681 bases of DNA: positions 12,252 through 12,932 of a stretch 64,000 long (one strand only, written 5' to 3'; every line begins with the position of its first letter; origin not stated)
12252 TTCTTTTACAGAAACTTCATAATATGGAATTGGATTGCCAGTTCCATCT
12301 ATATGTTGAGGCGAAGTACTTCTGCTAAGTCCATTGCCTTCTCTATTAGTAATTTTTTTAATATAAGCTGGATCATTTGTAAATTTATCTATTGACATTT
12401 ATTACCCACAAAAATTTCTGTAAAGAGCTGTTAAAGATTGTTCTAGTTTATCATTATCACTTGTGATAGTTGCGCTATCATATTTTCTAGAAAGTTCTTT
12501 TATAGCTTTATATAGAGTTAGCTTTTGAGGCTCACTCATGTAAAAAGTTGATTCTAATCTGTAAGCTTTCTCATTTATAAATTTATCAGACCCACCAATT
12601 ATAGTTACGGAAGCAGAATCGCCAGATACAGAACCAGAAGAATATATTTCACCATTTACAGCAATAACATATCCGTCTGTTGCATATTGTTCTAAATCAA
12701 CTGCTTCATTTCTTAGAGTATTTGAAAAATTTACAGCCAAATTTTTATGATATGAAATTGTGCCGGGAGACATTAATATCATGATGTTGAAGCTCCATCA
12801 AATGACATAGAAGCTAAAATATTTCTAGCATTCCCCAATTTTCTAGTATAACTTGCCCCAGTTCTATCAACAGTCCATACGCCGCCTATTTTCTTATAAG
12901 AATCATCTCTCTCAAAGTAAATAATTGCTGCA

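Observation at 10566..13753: Cell-puncturing apparatus split into two genes with two different peptidoglycan hydrolase domains; PAAR tip encoded far away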

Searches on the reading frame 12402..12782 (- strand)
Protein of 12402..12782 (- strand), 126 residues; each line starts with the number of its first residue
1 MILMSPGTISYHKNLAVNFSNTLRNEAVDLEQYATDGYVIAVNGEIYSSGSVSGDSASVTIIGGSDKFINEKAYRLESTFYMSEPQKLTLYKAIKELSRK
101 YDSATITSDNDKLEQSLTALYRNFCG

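Call 3: search_protein_families(library=pfam, proteins=[window:12402-12782:-], max_evalue=0.1)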
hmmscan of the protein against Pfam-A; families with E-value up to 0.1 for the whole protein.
window:12402-12782:- (126 aa): 0 families

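Call 4: search_protein_families(library=phrogs, proteins=[window:12402-12782:-], max_evalue=0.01)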
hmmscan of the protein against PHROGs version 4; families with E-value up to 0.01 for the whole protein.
window:12402-12782:- (126 aa): 0 families

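Call 28: find_homologous_proteins(query=window:12402-12782:-, max_evalue=0.001)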
Query window:12402-12782:- (126 aa): 27 proteins with E <= 0.001 among 36 candidates.
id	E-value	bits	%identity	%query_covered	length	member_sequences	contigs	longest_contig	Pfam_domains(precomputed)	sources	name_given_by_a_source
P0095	3.5e-74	264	99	100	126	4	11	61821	-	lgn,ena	-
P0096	8.9e-60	218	82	100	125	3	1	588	-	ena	-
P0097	4.7e-58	212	81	100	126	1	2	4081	-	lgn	-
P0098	4.9e-57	209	79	100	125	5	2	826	-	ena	-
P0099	6.7e-57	208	77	99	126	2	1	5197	-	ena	-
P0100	1.4e-56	207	79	100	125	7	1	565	-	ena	-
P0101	1.1e-55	205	78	99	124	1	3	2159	-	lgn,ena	-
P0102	2.4e-55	203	77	100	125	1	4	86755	-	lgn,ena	-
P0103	4.3e-55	203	77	98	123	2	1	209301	-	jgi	jgi:hypothetical protein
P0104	4.4e-55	203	78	100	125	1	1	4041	-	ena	-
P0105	6.1e-55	202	79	98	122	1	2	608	-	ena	-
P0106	7.1e-55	202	77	98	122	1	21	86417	-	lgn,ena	-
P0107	8.3e-55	202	76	100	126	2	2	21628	-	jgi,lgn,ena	jgi:hypothetical protein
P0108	9.8e-55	202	76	98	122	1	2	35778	-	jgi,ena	jgi:hypothetical protein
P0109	1.9e-54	201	74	99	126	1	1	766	-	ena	-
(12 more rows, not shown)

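Call 44: predict_structure(alignment_id=A3)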
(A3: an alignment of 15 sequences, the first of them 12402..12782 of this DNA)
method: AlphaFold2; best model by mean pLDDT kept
length: 126 residues; sequences in the alignment: 15
mean_pLDDT: 47.7   pTM: 0.39
mean pLDDT of the five models: 47.7, 47.3, 44.4, 37.8, 35.8
residues with pLDDT >= 90: 0; 70-90: 2; 50-70: 49; < 50: 75
segments of 3 or more residues with pLDDT < 50: 1-17, 19-28, 32-38, 41-56, 62-83
pLDDT, mean of each block of 10 residues (from residue 1): 27 42 47 49 43 48 38 28 51 62 61 65 62
secondary structure, 60 per line:
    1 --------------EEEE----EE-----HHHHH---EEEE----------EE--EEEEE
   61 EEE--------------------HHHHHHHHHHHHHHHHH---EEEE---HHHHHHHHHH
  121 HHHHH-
elements in order: E15-18 H30-34 E38-41 E56-63 H84-100 E104-107 H111-125

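Call 46: search_protein_representatives(alignment_id=A3)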
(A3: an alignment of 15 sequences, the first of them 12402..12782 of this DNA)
Query: 15 sequences, 126 profile positions. Proteins with E-value up to 0.001 (for the whole library): 57; up to 1e-10: 38; up to 1e-30: 1. The best 57 are listed.
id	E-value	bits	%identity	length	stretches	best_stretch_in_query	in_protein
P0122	3.9e-48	178.9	-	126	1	1-126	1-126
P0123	7.8e-26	106.8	-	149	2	37-126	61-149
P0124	1.1e-25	106.2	-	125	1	1-126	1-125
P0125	5.5e-25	104.0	-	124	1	3-126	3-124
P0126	5.8e-25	104.0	-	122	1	1-124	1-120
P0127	8.8e-25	103.4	-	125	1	4-126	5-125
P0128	1.0e-24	103.2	-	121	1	2-126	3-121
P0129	1.1e-24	103.1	-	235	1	15-93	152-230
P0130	2.2e-23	98.9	-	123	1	1-126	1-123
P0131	4.1e-23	98.0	-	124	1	5-125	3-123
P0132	9.1e-23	96.9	-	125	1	9-123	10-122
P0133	1.8e-22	95.9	-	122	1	4-126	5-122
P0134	5.7e-22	94.3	-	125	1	4-126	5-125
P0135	1.3e-21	93.1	-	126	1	2-125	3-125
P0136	1.4e-20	89.8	-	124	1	1-126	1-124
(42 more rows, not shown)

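Call 48: search_solved_structures(query=A4, max_evalue=10, show_alignments=3)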
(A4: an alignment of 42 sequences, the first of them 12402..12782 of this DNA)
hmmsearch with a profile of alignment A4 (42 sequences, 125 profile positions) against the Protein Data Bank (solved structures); distinct sequences matched with E-value up to 10: 13.
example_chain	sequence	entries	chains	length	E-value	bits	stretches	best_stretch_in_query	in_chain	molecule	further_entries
1op4_A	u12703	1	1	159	0.085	16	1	3-50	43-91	Neural-cadherin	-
7zm7_6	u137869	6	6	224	0.33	14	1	51-83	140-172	NADH-ubiquinone oxidoreductase chain 6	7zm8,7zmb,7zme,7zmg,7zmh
1tdp_A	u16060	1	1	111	0.37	13.9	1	12-60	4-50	carnobacteriocin B2 immunity protein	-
8t0f_A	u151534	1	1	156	0.44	13.6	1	72-123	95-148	One cut domain family member 2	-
8t11_A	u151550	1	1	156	0.47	13.6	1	72-123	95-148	One cut domain family member 2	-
1byy_A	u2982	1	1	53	0.51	13.4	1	65-115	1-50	PROTEIN (SODIUM CHANNEL ALPHA-SUBUNIT)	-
2d5v_A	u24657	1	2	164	0.62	13.2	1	76-123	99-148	Hepatocyte nuclear factor 6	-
1s7e_A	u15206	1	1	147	0.68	13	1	76-122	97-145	Hepatocyte nuclear factor 6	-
8pnm_C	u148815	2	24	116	0.69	13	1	27-48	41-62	BTB/POZ domain-containing protein KCTD15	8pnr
8gkv_A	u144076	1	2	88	1.5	11.9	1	87-124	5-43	Anti-adapter protein IraP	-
1lu9_A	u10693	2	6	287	2.1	11.5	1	42-70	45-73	Methylene Tetrahydromethanopterin Dehydrogenase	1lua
6tge_A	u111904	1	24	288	2.1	11.5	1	42-70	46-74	Bifunctional NADP-dependent methylenetetrahydromethanopterin dehydrogenase/methylenetetrah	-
6tlk_A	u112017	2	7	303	2.1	11.4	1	42-70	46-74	Bifunctional protein MdtA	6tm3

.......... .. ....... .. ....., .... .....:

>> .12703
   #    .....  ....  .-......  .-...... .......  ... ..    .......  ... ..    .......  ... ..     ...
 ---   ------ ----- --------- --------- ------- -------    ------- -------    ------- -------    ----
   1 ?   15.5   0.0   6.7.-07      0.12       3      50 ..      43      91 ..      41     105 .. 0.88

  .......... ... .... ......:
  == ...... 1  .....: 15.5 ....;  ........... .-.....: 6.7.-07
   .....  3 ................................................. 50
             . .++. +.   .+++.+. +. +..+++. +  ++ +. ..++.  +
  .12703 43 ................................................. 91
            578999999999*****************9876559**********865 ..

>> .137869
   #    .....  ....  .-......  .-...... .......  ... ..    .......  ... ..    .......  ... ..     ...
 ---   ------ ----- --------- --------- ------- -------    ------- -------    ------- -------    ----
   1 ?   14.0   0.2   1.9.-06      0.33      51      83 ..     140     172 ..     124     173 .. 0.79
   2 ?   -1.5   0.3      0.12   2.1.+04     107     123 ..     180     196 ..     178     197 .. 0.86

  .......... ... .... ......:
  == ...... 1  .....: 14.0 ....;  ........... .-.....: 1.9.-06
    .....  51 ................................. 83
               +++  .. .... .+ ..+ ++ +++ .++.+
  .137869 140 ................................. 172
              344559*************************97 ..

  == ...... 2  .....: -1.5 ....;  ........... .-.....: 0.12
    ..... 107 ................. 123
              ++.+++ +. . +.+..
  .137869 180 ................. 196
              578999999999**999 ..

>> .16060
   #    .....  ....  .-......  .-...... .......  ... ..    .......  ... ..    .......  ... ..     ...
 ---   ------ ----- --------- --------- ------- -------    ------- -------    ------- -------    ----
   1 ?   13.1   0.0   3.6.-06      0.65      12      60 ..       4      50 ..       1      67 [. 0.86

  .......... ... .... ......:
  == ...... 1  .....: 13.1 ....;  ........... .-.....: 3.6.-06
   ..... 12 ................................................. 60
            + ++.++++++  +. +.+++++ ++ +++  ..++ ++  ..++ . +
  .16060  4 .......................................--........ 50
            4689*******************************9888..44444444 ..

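Call 49: search_protein_families(library=pfam, alignment_id=A4, max_evalue=1)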
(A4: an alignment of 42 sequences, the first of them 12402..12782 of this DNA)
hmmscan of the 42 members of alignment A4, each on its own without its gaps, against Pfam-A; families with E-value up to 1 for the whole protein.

A. member 1, window:12402-12782:- (126 aa): 1 family
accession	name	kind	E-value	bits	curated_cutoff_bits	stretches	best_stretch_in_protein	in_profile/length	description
PF01751.28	Toprim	-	0.19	12.4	23.1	1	27-112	11-67/96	Toprim domain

B. families by the number of members that match (of 42 scanned): 29 families (the first 25 are shown)
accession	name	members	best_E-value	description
PF01869.26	BcrAD_BadFG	2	0.081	BadF/BadG/BcrA/BcrD ATPase family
PF01510.30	Amidase_2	2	0.098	N-acetylmuramoyl-L-alanine amidase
PF02878.22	PGM_PMM_I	1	0.0061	Phosphoglucomutase/phosphomannomutase, alpha/beta/alpha domain I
PF14059.11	DUF4251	1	0.0084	Domain of unknown function (DUF4251)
PF14699.12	hGDE_N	1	0.013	N-terminal domain from the human glycogen debranching enzyme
PF21758.2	PAC_bac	1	0.014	Bacterial proteasome assembling chaperone-like protein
PF08000.17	bPH_1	1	0.019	Bacterial PH domain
PF24168.1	PB4_spike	1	0.019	Straight fiber protein PB4 spike domain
PF01388.27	ARID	1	0.022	ARID/BRIGHT DNA binding domain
PF00180.25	Iso_dh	1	0.032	Isocitrate/isopropylmalate dehydrogenase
PF15574.11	Imm48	1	0.032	Immunity protein 48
PF13473.12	Cupredoxin_1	1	0.041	Cupredoxin-like domain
PF18463.6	PCSK9_C3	1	0.053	Proprotein convertase subtilisin-like/kexin type 9 C-terminal domain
PF13344.12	Hydrolase_6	1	0.062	Haloacid dehalogenase-like hydrolase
PF01016.24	Ribosomal_L27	1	0.063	Ribosomal L27 protein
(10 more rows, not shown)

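Call 75: search_protein_families(library=phrogs, alignment_id=A4, max_evalue=1)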
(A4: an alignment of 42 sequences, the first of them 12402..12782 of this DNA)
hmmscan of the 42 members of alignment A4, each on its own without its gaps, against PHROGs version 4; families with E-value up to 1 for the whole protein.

A. member 1, window:12402-12782:- (126 aa): 1 family
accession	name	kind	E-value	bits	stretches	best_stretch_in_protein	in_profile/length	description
phrog_21072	-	unknown function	0.5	11.8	0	64-82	13-31/57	-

B. families by the number of members that match (of 42 scanned): 29 families (the first 25 are shown)
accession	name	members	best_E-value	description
phrog_822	-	3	0.0001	amidase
phrog_16157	-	2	0.17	-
phrog_20712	-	1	0.0096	-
phrog_12754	-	1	0.022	-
phrog_35133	-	1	0.028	-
phrog_22103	-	1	0.028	-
phrog_10925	-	1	0.028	-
phrog_1422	-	1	0.03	-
phrog_36248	-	1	0.036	-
phrog_23222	-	1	0.039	lysM motif protein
phrog_23975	-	1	0.041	-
phrog_5042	-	1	0.065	-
phrog_6011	-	1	0.076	virion structural protein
phrog_36219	-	1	0.087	-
phrog_505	-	1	0.088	polynucleotide kinase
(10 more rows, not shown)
